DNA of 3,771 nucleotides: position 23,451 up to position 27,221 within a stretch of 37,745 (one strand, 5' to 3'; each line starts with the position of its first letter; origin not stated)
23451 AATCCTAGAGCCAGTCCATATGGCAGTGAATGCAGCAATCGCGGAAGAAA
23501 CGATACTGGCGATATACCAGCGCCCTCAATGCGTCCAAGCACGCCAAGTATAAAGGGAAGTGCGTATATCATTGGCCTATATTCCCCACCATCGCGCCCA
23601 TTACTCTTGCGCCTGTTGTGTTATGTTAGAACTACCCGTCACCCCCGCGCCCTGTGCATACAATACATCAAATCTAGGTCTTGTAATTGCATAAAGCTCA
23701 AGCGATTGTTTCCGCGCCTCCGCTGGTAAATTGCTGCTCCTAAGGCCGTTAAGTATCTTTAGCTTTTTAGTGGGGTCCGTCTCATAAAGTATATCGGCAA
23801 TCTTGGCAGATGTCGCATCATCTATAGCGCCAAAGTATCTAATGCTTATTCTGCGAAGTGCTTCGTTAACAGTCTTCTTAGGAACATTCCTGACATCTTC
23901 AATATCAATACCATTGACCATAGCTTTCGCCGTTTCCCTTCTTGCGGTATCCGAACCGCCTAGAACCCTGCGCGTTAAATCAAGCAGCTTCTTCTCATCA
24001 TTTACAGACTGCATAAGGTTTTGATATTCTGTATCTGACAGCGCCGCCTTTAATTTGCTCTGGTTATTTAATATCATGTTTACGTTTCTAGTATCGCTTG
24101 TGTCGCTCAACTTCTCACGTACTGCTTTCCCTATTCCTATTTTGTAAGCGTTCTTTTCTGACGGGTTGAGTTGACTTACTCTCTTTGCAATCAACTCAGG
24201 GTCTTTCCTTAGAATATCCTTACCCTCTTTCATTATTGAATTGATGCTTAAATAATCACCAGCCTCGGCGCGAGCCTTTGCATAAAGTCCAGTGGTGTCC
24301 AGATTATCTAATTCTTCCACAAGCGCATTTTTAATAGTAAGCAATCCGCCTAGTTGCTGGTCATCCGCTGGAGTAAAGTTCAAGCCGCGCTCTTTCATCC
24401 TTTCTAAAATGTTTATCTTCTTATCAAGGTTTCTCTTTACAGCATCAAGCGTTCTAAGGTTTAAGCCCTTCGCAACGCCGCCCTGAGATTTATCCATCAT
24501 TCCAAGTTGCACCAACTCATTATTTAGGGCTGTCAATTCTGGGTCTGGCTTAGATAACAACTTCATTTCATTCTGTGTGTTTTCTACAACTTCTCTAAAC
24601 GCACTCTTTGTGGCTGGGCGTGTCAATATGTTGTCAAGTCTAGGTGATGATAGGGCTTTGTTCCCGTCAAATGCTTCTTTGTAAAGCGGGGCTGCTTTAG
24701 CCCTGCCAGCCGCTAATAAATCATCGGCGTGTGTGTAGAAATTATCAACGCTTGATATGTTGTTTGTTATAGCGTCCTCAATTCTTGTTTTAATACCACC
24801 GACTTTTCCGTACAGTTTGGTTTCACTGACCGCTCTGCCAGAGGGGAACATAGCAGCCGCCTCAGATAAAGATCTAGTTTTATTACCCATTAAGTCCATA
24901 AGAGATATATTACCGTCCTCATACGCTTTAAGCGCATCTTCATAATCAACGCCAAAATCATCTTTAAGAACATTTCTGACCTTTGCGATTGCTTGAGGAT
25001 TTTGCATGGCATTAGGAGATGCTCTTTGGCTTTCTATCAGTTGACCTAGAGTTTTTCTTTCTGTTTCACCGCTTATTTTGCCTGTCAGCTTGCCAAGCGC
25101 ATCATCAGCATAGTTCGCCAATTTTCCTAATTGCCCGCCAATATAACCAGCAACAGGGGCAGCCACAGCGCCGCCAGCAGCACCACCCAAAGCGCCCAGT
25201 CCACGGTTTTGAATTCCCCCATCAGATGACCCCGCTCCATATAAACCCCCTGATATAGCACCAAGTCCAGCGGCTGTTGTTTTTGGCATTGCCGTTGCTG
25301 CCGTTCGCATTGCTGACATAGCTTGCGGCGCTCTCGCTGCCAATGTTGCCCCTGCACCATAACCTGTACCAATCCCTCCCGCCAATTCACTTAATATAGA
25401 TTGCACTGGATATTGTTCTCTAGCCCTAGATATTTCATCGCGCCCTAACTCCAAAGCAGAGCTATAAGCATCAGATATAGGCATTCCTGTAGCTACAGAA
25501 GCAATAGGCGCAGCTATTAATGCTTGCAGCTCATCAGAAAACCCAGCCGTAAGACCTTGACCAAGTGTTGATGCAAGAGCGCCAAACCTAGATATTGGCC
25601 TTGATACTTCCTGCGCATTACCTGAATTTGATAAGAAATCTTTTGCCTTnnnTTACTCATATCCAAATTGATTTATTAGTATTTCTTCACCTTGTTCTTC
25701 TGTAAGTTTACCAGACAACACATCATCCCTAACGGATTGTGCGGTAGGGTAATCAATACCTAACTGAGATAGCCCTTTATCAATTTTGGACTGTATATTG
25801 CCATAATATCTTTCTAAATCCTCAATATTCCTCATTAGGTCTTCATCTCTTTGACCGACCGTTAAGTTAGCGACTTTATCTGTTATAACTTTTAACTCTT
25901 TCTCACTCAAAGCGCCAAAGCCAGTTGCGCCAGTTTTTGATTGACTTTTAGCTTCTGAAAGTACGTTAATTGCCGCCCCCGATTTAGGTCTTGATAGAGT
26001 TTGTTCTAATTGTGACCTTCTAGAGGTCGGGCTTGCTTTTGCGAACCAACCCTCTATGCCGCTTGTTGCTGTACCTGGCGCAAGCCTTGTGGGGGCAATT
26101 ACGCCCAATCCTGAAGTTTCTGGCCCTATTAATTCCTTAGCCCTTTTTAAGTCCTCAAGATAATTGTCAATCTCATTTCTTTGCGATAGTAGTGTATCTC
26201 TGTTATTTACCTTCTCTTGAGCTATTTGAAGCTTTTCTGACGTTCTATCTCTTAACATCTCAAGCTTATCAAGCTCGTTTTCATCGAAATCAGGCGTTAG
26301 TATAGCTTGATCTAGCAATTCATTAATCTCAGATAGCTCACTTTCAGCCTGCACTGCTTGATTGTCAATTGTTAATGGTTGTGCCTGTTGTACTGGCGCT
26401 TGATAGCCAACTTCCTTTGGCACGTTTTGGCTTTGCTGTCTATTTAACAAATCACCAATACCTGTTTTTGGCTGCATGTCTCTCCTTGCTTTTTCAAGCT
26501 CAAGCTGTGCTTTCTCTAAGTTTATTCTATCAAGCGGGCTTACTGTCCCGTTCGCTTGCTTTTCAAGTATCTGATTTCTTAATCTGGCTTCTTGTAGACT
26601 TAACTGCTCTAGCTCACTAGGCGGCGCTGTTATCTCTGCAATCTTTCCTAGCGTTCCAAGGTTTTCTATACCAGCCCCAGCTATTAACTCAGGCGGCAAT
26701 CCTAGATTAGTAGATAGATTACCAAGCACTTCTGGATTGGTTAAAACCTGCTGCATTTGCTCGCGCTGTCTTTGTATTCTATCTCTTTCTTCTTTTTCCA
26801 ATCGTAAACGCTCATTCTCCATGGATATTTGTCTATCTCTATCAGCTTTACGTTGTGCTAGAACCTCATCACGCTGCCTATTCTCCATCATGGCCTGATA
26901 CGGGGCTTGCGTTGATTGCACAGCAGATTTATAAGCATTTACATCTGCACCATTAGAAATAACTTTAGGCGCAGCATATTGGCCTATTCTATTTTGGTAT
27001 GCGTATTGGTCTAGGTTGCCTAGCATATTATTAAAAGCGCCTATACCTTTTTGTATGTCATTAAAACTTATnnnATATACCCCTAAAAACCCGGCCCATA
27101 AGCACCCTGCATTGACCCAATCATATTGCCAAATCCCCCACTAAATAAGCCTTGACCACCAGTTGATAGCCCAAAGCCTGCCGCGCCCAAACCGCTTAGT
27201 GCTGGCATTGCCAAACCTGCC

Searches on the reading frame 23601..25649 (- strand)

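Call 10: search_protein_families(library=phrogs, proteins=[window:23601-25649:-], max_evalue=0.00001)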
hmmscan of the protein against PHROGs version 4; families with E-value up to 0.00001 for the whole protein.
window:23601-25649:- (682 aa): 1 family
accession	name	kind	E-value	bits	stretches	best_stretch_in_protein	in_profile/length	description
phrog_5880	-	unknown function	3e-47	162.6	1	12-647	44-638/661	-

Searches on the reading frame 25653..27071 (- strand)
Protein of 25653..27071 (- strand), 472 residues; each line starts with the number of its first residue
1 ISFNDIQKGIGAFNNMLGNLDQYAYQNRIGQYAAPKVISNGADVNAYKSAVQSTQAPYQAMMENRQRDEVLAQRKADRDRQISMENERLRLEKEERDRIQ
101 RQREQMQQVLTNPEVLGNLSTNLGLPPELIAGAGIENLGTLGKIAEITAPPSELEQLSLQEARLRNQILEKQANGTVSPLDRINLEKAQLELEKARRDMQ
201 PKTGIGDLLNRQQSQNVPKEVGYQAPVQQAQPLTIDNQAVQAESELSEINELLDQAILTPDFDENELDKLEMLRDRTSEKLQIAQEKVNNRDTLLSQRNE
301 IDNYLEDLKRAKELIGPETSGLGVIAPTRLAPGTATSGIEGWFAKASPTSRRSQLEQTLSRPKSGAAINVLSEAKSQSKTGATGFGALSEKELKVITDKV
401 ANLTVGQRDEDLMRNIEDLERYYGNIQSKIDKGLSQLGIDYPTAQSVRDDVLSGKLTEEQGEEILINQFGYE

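Call 10: search_protein_families(library=phrogs, proteins=[window:25653-27071:-], max_evalue=0.00001)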
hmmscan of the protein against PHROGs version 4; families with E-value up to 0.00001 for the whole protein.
window:25653-27071:- (472 aa): 1 family
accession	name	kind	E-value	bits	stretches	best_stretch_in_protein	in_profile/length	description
phrog_25769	-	unknown function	1e-08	36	1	293-427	234-368/402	-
